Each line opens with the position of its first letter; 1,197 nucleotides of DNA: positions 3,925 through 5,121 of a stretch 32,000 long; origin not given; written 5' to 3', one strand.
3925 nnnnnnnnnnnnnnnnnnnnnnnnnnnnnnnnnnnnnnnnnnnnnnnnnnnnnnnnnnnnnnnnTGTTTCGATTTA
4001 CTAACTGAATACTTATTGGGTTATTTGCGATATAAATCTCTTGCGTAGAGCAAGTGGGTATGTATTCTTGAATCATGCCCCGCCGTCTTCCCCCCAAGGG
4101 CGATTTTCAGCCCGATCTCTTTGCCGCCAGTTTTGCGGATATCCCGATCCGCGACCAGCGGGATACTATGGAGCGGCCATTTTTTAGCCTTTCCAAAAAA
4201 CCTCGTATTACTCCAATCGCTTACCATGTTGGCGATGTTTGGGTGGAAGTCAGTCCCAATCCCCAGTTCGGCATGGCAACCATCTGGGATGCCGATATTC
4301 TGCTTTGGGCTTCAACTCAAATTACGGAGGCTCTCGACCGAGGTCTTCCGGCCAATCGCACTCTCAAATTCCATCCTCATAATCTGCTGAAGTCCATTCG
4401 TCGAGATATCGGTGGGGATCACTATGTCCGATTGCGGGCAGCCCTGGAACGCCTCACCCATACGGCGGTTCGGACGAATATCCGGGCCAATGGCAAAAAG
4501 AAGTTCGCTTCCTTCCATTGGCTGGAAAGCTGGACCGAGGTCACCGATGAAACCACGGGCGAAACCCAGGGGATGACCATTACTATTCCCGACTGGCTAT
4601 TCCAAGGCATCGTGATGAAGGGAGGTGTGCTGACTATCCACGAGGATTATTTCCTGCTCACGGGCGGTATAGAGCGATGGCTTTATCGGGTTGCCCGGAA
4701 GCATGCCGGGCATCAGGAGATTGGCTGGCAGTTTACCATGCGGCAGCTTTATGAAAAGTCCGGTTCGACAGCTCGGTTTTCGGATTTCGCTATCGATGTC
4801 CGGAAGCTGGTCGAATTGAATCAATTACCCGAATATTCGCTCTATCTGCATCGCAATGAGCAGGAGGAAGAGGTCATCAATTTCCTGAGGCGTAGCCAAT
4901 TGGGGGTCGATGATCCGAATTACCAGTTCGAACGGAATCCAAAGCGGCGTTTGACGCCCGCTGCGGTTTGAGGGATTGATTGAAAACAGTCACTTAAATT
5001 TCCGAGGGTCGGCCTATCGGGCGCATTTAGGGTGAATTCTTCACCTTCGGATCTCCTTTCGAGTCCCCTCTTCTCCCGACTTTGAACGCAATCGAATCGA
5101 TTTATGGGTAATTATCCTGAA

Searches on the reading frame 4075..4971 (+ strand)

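Call 7: search_protein_families(library=pfam, proteins=[window:4075-4971:+], max_evalue=0.001)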
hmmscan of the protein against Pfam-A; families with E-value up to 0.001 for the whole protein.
window:4075-4971:+ (298 aa): 1 family
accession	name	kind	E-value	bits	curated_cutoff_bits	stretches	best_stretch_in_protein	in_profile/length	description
PF10134.15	RPA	-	2e-80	270.1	27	1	26-256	1-228/228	Replication initiator protein A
